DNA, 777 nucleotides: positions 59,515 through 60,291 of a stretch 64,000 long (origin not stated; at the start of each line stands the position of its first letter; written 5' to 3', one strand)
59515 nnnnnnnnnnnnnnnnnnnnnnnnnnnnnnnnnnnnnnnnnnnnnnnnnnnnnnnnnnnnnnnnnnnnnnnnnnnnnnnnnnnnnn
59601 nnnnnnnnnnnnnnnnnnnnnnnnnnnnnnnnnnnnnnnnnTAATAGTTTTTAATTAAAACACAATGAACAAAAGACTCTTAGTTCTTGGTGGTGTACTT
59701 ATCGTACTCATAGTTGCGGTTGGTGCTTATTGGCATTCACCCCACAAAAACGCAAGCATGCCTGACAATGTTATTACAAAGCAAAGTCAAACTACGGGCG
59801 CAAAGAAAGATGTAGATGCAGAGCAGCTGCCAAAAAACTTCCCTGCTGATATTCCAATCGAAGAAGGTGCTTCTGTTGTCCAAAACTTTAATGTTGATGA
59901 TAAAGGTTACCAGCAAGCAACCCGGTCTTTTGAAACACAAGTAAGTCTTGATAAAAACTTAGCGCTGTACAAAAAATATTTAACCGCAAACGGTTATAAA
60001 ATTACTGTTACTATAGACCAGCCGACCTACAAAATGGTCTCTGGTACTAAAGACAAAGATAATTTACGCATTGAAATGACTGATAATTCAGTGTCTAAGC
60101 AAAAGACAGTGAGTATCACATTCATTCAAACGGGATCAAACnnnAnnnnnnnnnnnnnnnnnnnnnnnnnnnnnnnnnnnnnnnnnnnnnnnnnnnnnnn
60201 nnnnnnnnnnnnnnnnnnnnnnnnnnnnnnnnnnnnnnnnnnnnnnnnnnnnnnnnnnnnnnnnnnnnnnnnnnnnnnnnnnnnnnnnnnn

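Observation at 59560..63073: Shared C-terminal tail .......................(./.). on two giant surface proteins: candidate novel sorting or anchoring signal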

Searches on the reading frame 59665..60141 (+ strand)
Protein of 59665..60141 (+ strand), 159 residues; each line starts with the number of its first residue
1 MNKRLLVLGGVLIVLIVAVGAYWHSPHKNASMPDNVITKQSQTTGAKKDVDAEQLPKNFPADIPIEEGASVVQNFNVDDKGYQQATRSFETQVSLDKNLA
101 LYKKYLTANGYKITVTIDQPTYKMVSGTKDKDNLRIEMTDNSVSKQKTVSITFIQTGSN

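Call 11: search_protein_families(library=pfam, proteins=[window:59665-60141:+], max_evalue=0.1)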
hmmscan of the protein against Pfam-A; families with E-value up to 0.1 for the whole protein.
window:59665-60141:+ (159 aa): 0 families

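Call 12: search_protein_families(library=ncbifam, proteins=[window:59665-60141:+], max_evalue=0.1)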
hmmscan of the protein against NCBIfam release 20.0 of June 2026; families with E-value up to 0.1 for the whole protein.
window:59665-60141:+ (159 aa): 0 families

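Call 65: search_solved_structures(query=A4, max_evalue=10)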
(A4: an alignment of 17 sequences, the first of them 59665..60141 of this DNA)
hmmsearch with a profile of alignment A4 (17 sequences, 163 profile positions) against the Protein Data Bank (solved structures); distinct sequences matched with E-value up to 10: 12.
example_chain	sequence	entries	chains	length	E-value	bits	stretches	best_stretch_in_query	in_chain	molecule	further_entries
2l69_A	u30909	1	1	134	0.1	15.5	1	99-154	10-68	Rossmann 2x3 fold protein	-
7kep_A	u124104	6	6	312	0.4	13.5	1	8-58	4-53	Beta-lactamase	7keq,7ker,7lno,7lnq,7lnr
7ldf_A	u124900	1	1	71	0.59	13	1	111-140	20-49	Minimal thioredoxin fold protein, ems_thioM_802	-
2n41_A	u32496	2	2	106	0.79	12.6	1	77-128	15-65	OR34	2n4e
5nc6_B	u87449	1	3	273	0.82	12.5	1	1-58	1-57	Peptidoglycan N-acetylglucosamine deacetylase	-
9uin_B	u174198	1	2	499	0.89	12.4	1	99-139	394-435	Thioredoxin reductase 1, cytoplasmic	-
7x1r_A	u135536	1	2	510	0.91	12.3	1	99-139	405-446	Thioredoxin reductase 1, cytoplasmic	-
2zz0_A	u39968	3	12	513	0.92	12.3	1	99-139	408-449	Thioredoxin reductase 1, cytoplasmic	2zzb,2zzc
3qfa_A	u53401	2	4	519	0.96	12.3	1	99-139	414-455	Thioredoxin reductase 1, cytoplasmic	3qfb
2j3n_A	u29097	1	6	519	0.96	12.3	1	99-139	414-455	THIOREDOXIN REDUCTASE 1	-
2cfy_A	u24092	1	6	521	0.96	12.3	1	99-139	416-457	THIOREDOXIN REDUCTASE 1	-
6b87_A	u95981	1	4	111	1.4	11.7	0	9-33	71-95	TMHC2_E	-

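Call 66: search_protein_families(library=pfam, alignment_id=A4, max_evalue=1)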
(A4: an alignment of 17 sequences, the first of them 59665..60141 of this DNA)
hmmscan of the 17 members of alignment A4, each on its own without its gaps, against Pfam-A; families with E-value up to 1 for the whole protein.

A. member 1, window:59665-60141:+ (159 aa): 0 families

B. families by the number of members that match (of 17 scanned): 24 families
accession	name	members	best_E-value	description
PF12685.13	SpoIIIAH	2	0.0011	SpoIIIAH-like protein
PF09919.14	DUF2149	2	0.0087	Uncharacterized conserved protein (DUF2149)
PF07423.16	DUF1510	2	0.016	Domain of unknown function (DUF1510)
PF14221.11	DUF4330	2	0.035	Domain of unknown function (DUF4330)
PF12911.12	OppC_N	1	0.004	N-terminal TM domain of oligopeptide transport permease C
PF22852.1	SoxE_N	1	0.008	Sulfocyanin, N-terminal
PF20377.3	DUF6672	1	0.0092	Family of unknown function (DUF6672)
PF24972.1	GBD_ATRN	1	0.016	Attractin GBD-like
PF11022.13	ATP19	1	0.022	ATP synthase subunit K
PF00464.25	SHMT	1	0.025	Serine hydroxymethyltransferase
PF08678.16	Rsbr_N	1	0.05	Rsbr N terminal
PF14415.11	DUF4424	1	0.054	Domain of unknown function (DUF4424)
PF06480.20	FtsH_ext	1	0.07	FtsH Extracellular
PF22075.2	DUF6939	1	0.083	Family of unknown function (DUF6939)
PF07332.16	Phage_holin_3_6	1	0.086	Putative Actinobacterial Holin-X, holin superfamily III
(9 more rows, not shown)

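Call 71: find_homologous_proteins(query=A4, max_evalue=0.001)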
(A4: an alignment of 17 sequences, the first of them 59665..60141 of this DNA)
Query A4 (17 sequences) (159 aa, profile of the alignment): 23 proteins with E <= 0.001 among 4324 candidates.
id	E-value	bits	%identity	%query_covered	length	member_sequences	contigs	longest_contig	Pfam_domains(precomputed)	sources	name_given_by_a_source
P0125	8.5e-50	186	100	100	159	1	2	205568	PF27226.1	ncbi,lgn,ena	-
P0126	3.3e-49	185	28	99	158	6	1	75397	-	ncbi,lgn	-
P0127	1.3e-48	183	49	69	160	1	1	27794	PF27226.1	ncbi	-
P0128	2.3e-47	179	72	99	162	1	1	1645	PF27226.1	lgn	-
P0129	1.4e-42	163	35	96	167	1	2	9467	PF27226.1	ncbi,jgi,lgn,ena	-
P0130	1.1e-40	157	28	98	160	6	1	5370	-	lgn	-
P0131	7.2e-40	154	26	82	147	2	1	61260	-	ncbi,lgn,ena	-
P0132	5.5e-39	151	40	74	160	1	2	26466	PF27226.1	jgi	jgi:hypothetical protein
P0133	5.5e-38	148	27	99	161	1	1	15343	-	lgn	-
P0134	5.9e-38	148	29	96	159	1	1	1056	-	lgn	-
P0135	4.0e-35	139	31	72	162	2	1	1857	-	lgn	-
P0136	1.4e-34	137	30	87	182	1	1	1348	-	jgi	jgi:hypothetical protein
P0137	2.9e-33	133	29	70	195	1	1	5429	-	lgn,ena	-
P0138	1.8e-32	130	28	69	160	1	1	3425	-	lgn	-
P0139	1.1e-31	128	26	69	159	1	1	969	-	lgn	-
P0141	8.6e-31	125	23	68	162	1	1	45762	-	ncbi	-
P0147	9.1e-28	115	28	47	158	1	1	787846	-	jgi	jgi:hypothetical protein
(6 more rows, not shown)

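Call 74: find_encoding_contigs(protein=P0147, flank=10000, max_places=2)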
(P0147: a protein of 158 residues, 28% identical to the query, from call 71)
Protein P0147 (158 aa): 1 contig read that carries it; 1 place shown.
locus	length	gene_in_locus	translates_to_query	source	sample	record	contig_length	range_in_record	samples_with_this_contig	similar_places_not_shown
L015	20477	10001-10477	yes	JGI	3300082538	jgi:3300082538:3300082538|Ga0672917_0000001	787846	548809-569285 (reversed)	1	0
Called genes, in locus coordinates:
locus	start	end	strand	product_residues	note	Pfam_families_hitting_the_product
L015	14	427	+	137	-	PF18895:T4SS_pilin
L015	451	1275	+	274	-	PF18895:T4SS_pilin (weak)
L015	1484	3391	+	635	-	PF06480:FtsH_ext (weak), PF00004:AAA, PF07728:AAA_5 (weak), PF23902:AAA_lid_PRS2_C (faint), PF17862:AAA_lid_3, PF01434:Peptidase_M41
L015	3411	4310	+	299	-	-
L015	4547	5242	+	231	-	PF14622:Ribonucleas_3_3, PF00636:Ribonuclease_3, PF00035:dsrm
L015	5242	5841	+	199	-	-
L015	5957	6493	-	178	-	PF00293:NUDIX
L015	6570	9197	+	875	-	PF02463:SMC_N, PF13175:AAA_15 (weak), PF13304:AAA_21 (weak), PF13476:AAA_23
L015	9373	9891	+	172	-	PF00886:Ribosomal_S16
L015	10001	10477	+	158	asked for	-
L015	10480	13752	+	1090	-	-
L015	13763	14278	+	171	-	PF27226:AF_1845 (weak)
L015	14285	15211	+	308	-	-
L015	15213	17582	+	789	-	-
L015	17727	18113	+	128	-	PF13083:KH_KhpA-B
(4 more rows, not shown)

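Call 75: find_encoding_contigs(protein=P0141, flank=10000, max_places=2)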
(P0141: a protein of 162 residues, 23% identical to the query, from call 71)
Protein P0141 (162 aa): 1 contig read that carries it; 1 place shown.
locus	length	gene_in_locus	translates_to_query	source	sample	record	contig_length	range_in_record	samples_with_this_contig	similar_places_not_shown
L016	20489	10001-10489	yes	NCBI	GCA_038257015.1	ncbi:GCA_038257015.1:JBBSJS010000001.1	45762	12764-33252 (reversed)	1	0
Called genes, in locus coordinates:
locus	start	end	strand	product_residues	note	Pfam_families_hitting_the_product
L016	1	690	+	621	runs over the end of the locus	PF06480:FtsH_ext (faint), PF00004:AAA, PF07728:AAA_5 (weak), PF17862:AAA_lid_3, PF01434:Peptidase_M41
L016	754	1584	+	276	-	-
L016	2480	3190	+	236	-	PF22935:RM44_endonuclase (weak), PF14622:Ribonucleas_3_3, PF00636:Ribonuclease_3, PF00035:dsrm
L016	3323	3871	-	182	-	PF00293:NUDIX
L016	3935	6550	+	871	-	PF02463:SMC_N, PF13175:AAA_15, PF13304:AAA_21 (weak), PF13476:AAA_23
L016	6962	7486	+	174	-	PF00886:Ribosomal_S16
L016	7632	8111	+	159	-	PF27226:AF_1845 (weak)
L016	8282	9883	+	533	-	-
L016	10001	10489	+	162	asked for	-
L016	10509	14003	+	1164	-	PF00041:fn3 (faint)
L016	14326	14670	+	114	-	PF13083:KH_KhpA-B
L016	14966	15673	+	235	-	PF01746:tRNA_m1G_MT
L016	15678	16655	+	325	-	PF01479:S4 (weak), PF00849:PseudoU_synth_2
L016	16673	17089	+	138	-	PF01245:Ribosomal_L19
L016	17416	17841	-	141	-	PF00293:NUDIX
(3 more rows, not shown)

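Call 77: predict_structure(alignment_id=A6)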
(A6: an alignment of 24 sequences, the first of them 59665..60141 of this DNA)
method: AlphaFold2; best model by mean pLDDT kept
length: 159 residues; sequences in the alignment: 24
mean_pLDDT: 82.7   pTM: 0.68
mean pLDDT of the five models: 82.7, 81.8, 81.3, 79.0, 77.9
residues with pLDDT >= 90: 102; 70-90: 11; 50-70: 29; < 50: 17
segments of 3 or more residues with pLDDT < 50: 24-28, 30-39
pLDDT, mean of each block of 10 residues (from residue 1): 53 60 51 47 76 92 93 92 94 97 98 98 97 97 94 84
secondary structure, 60 per line:
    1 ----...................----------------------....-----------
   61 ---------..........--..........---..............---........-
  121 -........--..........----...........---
elements in order: H5-23 E46-49 E70-79 E82-91 H95-108 E112-119 E122-129 E132-141 E146-156

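Call 80: fold_search(model_id=the predicted structure, library=pdb)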
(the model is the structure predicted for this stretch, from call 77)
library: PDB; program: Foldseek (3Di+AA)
matches with E <= 10: 1545; with E <= 0.001: 0
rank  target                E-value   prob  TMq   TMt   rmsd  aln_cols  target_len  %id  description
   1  4pws                  7.6e-03  0.97  0.34  0.32  11.4       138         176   12  Crystal structure of secreted proline rich antigen MTC28 (Rv0040c) at 2.15 A with bound chloride from Mycobacterium tube (released 2015-03-25)
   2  4ol4                  1.1e-02  0.96  0.35  0.32   9.3       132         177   11  Crystal structure of secreted proline rich antigen MTC28 (Rv0040c) from Mycobacterium tuberculosis (released 2015-01-28)
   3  6td9_A                1.7e-02  1.00  0.45  0.30  11.8       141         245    3  X-ray structure of mature PA1624 from Pseudomonas aeruginosa PAO1 (released 2019-12-04)
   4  8veh_B                1.8e-02  0.51  0.20  0.17  14.6       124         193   10  Crystal structure of outer membrane lipoprotein carrier protein (LolA) from Rickettsia bellii (released 2023-12-27)
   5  6xrf_G                2.0e-02  0.96  0.37  0.41   9.0       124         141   14  EagT6 Tse6 NT complex (released 2020-12-30)
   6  8veh_A                2.0e-02  0.57  0.21  0.18  14.4       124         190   10  Crystal structure of outer membrane lipoprotein carrier protein (LolA) from Rickettsia bellii (released 2023-12-27)
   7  7tmu_B                2.0e-02  0.51  0.21  0.23  12.8       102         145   13  Crystal Structure of the Protein of Unknown Function YPO0625 from Yersinia pestis (released 2022-02-02)
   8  8veh_C                2.6e-02  0.44  0.20  0.17  14.4       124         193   10  Crystal structure of outer membrane lipoprotein carrier protein (LolA) from Rickettsia bellii (released 2023-12-27)
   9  7tmu_C                2.7e-02  0.47  0.18  0.20   8.8        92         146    9  Crystal Structure of the Protein of Unknown Function YPO0625 from Yersinia pestis (released 2022-02-02)
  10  4xhr_A                3.1e-02  0.41  0.20  0.19  15.2       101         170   13  Structure of a phospholipid trafficking complex, native (released 2015-07-01)
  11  3kay_B                3.2e-02  0.12  0.13  0.13  10.0       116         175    9  Crystal structure of abscisic acid receptor PYL1 (released 2009-12-08)
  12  6e5d                  3.6e-02  0.84  0.34  0.32  11.5       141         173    9  Crystal structure of LpqN involved in cell envelope biogenesis of Mycobacterium tuberculosis (released 2019-07-24)
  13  7uqn                  3.9e-02  0.47  0.20  0.21   8.6       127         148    9  Pathogenesis related 10-10 noscapine complex (released 2023-03-01)
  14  9j6i_A                3.9e-02  0.25  0.18  0.17   9.3       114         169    9  Crystal structure of the ABA receptor PYL1 in complex with DBSA compound (released 2024-09-04)
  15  2zfd_B                4.1e-02  1.00  0.34  0.44   3.3        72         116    7  The crystal structure of plant specific calcium binding protein AtCBL2 in complex with the regulatory domain of AtCIPK (released 2008-02-19)
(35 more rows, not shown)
